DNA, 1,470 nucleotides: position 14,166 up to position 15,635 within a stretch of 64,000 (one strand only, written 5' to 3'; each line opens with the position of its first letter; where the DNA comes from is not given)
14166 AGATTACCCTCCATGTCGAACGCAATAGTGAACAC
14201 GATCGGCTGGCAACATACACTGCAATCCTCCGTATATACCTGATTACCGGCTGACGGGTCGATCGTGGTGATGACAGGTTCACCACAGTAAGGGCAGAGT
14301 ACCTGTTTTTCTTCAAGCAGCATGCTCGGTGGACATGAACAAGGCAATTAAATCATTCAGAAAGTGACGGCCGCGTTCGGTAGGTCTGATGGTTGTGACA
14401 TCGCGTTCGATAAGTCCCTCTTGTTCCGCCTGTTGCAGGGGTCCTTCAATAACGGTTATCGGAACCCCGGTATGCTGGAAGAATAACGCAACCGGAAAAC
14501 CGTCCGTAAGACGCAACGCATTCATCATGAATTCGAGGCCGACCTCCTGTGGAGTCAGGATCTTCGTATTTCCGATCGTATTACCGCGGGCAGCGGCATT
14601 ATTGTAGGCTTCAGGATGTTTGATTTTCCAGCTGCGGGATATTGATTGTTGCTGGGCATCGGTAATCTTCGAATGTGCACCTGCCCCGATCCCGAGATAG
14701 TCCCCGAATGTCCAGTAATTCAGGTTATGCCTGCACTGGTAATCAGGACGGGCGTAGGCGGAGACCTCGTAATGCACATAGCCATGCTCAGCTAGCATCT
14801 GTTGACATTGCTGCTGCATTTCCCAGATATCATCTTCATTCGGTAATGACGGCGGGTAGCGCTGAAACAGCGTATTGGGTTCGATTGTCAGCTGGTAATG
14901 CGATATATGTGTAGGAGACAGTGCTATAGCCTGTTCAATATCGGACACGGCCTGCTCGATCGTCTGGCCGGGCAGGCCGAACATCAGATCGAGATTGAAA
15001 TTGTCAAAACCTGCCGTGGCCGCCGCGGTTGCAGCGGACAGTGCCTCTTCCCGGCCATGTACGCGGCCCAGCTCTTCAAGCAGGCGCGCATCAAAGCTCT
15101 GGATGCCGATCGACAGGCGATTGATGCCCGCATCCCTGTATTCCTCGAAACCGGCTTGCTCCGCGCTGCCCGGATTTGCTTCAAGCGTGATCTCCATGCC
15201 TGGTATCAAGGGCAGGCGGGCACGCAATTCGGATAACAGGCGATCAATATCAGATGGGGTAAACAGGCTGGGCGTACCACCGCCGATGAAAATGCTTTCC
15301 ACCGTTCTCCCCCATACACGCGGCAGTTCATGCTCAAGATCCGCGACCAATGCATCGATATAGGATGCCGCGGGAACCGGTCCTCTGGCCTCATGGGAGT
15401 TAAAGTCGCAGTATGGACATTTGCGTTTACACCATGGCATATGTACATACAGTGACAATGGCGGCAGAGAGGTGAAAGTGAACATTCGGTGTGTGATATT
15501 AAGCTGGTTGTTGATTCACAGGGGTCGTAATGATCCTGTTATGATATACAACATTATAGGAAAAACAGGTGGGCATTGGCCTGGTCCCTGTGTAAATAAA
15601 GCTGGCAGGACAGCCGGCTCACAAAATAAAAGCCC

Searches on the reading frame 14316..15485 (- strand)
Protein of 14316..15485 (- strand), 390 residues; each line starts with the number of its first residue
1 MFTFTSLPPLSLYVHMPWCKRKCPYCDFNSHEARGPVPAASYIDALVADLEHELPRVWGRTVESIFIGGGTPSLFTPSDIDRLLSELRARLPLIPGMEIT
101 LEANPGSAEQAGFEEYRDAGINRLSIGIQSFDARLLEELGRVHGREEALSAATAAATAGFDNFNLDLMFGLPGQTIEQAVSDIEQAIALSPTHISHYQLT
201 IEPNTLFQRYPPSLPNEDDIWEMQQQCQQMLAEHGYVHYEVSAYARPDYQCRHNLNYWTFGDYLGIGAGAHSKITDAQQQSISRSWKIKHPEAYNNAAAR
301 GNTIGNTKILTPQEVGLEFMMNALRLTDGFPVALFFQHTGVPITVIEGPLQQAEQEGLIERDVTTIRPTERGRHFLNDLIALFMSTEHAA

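Call 70: search_protein_families(library=pfam, proteins=[window:14316-15485:-], max_evalue=0.00001)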
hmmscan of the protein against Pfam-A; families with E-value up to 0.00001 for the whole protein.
window:14316-15485:- (390 aa): 2 families
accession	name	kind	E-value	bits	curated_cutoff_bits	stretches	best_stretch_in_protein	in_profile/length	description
PF04055.27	Radical_SAM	-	6.9e-27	95.1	29.5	1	13-183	1-163/166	Radical SAM superfamily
PF06969.22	HemN_C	-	2.8e-12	46.9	24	1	310-374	1-66/67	HemN C-terminal domain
